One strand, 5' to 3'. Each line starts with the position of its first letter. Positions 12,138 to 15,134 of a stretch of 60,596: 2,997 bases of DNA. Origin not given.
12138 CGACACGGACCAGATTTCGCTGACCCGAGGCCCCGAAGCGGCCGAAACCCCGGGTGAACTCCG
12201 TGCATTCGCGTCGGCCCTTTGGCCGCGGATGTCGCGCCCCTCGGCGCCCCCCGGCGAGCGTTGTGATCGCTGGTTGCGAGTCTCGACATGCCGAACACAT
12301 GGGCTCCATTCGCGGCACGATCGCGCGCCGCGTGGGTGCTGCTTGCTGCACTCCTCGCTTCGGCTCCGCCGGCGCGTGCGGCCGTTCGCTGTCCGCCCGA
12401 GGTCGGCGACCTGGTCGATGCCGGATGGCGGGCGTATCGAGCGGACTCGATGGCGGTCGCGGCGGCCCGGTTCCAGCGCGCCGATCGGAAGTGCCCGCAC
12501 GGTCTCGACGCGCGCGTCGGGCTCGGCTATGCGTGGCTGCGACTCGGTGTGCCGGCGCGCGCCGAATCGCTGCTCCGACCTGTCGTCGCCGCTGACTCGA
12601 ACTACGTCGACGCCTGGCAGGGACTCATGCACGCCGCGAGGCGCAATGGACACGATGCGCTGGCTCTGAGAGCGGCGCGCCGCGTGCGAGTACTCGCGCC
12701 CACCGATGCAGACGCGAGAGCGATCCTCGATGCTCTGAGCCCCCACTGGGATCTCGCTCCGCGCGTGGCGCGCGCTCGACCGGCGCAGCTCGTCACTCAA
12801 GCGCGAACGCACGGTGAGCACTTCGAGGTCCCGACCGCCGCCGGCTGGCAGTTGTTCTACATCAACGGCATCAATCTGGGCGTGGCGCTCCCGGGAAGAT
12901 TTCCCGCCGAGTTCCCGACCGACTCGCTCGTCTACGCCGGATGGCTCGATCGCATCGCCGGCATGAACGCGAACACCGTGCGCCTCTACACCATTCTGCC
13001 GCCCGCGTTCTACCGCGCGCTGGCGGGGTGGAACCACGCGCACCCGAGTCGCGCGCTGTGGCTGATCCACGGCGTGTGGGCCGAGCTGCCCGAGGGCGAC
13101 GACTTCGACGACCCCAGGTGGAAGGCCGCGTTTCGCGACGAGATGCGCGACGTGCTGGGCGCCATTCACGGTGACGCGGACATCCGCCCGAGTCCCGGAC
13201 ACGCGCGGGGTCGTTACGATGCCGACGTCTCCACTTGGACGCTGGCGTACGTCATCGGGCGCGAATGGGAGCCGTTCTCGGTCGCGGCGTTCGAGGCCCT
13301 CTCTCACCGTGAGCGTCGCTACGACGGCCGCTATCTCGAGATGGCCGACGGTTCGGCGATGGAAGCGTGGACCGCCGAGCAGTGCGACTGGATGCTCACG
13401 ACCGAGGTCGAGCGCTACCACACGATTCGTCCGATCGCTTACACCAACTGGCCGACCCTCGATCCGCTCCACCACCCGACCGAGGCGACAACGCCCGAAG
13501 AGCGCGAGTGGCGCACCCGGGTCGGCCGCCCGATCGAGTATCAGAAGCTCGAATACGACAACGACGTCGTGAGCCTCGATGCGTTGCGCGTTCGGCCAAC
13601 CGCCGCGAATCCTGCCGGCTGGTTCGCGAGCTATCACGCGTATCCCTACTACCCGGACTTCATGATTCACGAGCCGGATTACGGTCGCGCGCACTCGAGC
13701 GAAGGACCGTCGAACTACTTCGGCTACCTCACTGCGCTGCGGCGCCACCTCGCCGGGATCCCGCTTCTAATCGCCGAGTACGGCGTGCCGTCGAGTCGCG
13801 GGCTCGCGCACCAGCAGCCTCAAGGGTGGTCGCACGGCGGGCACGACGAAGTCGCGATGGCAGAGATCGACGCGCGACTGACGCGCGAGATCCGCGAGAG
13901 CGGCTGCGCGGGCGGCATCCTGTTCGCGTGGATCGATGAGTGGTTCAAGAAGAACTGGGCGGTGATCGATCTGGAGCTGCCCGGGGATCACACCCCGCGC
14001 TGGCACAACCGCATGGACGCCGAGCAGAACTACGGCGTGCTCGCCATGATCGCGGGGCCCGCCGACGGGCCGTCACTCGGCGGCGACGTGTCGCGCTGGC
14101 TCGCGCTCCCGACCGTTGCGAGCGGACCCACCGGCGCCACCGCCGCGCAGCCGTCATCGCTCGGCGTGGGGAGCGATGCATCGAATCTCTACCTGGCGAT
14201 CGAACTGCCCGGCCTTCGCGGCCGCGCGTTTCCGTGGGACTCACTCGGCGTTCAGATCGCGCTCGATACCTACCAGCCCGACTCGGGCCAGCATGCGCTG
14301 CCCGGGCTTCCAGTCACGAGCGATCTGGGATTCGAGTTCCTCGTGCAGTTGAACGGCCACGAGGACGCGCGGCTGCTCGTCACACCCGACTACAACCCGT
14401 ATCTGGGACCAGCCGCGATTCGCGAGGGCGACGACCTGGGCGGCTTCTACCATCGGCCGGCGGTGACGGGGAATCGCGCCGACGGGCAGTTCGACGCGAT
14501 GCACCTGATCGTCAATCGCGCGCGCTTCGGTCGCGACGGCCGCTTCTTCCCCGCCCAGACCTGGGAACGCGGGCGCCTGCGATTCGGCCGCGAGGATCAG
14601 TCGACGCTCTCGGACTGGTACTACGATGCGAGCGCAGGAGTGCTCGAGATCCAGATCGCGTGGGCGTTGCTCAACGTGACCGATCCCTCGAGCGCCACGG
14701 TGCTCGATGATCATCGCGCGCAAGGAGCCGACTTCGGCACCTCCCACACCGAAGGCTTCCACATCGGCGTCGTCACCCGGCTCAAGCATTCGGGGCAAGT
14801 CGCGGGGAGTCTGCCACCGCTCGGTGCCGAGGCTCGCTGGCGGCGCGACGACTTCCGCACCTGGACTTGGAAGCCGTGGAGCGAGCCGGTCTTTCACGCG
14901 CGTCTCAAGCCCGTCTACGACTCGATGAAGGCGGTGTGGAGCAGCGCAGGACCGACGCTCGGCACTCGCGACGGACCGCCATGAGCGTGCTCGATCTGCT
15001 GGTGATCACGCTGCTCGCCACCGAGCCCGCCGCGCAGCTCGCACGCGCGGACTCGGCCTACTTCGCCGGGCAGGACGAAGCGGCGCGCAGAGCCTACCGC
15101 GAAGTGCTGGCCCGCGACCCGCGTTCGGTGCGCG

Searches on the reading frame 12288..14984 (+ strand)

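Call 44: search_protein_families(library=pfam, proteins=[window:12288-14984:+], max_evalue=0.00001)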
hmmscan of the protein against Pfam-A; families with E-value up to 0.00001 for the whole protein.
window:12288-14984:+ (898 aa): 0 families

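Call 94: search_protein_families(library=pfam, proteins=[window:12288-14984:+], max_evalue=0.01)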
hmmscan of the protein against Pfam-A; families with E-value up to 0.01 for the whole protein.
window:12288-14984:+ (898 aa): 1 family
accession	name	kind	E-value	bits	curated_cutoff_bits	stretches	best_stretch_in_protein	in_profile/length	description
PF14559.12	TPR_19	-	0.0045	17.7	25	1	56-114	8-65/68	Tetratricopeptide repeat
